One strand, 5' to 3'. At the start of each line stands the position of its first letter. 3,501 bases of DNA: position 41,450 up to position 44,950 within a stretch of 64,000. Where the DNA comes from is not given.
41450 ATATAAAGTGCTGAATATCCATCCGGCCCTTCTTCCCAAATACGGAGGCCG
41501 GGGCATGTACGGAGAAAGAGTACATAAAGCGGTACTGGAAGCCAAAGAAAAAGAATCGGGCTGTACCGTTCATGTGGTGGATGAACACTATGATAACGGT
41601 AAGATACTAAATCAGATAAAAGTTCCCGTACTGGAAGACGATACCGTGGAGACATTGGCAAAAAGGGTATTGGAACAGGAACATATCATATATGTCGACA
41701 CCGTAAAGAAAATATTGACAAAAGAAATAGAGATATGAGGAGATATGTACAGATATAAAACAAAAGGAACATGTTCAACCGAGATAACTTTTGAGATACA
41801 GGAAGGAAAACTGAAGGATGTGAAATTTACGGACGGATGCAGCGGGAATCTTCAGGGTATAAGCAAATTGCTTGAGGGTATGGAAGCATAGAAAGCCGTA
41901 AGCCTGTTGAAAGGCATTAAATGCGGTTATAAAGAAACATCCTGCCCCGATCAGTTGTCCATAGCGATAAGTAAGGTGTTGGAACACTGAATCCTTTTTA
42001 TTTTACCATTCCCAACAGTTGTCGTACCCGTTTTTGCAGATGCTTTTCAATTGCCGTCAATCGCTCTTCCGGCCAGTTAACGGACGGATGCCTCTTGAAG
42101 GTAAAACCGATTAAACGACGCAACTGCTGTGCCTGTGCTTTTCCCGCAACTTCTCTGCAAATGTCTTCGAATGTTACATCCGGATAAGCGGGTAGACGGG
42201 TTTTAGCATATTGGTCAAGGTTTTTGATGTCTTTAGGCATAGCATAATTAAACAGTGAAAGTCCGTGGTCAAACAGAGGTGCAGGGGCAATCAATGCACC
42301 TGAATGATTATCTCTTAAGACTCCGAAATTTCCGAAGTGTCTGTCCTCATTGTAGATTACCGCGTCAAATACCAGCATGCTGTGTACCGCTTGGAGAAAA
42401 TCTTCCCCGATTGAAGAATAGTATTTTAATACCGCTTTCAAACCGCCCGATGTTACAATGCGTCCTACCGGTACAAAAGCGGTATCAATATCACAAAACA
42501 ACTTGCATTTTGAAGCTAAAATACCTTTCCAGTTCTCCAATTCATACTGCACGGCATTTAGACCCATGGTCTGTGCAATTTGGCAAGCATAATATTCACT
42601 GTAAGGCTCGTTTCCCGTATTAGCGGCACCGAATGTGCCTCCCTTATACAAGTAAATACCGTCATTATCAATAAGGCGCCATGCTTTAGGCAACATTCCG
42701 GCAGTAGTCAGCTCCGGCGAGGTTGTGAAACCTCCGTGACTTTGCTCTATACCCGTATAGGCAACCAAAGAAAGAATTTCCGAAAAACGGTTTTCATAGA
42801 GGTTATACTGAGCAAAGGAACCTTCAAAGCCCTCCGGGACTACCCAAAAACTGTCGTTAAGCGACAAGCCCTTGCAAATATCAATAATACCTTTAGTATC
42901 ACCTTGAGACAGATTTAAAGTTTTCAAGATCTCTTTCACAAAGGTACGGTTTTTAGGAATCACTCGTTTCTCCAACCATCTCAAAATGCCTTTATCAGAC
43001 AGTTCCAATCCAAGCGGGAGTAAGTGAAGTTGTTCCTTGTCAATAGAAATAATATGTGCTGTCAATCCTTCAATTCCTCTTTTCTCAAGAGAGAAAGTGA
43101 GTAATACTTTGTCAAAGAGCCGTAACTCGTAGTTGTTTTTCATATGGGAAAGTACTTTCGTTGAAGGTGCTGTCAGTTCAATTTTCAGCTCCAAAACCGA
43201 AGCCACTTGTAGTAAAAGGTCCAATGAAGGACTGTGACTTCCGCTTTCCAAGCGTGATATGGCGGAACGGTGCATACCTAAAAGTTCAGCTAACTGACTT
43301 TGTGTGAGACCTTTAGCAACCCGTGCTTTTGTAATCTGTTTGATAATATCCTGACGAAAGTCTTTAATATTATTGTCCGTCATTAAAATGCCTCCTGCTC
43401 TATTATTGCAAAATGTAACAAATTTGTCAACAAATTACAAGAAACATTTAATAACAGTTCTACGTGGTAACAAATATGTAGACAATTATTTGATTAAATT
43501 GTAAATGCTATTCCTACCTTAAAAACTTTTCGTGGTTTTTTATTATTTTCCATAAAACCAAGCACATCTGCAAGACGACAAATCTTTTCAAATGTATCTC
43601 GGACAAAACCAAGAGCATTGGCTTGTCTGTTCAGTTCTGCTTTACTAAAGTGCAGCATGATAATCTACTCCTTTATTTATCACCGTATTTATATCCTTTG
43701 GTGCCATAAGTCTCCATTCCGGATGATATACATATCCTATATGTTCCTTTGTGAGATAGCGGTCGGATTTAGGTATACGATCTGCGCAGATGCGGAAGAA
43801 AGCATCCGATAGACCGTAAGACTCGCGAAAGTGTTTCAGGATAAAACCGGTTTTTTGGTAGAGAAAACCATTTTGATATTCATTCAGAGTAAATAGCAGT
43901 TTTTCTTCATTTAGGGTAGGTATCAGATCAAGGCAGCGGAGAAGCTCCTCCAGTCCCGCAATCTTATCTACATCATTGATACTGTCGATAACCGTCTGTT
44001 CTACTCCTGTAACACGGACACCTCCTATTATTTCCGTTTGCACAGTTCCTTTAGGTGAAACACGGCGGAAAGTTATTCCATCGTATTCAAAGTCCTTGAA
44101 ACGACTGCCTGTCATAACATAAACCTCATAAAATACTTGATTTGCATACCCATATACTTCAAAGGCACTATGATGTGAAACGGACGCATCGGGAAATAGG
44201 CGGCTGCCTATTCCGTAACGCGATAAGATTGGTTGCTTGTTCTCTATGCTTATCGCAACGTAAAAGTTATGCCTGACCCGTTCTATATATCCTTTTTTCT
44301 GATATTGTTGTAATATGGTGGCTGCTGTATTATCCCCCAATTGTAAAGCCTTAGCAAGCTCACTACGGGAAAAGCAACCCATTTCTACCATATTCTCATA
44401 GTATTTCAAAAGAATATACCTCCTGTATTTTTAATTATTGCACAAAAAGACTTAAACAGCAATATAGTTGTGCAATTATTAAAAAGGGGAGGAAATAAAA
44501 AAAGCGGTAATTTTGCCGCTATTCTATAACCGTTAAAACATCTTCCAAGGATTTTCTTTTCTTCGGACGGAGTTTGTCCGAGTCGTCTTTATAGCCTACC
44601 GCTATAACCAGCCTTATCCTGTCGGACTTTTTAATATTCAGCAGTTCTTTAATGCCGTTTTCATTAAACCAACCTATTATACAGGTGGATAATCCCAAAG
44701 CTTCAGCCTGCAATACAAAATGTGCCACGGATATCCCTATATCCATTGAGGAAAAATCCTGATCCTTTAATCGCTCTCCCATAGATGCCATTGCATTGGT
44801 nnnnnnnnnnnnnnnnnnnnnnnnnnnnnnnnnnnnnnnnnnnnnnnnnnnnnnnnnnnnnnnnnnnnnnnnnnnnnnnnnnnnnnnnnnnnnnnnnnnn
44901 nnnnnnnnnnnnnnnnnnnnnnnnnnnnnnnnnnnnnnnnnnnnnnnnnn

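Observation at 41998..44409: Defence/TA islet: AbiEi antitoxin, decapitated AbiEii toxin, and an HTH-HipA (HipH-like) kinase with its own promoter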

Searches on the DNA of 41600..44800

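Call 79: search_rna_families(source=window, start=41600, end=44800, threshold=evalue, max_evalue=1)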
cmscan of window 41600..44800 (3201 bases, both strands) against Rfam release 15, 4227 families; matches with E-value up to 1: 2.
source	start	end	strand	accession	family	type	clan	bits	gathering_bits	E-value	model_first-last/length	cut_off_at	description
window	44418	44493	+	RF00717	mir-315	Gene; miRNA;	-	36.5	63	0.00036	1-83/83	no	mir-315 microRNA precursor family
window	44417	44494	-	RF00717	mir-315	Gene; miRNA;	-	30.4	63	0.012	1-83/83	no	mir-315 microRNA precursor family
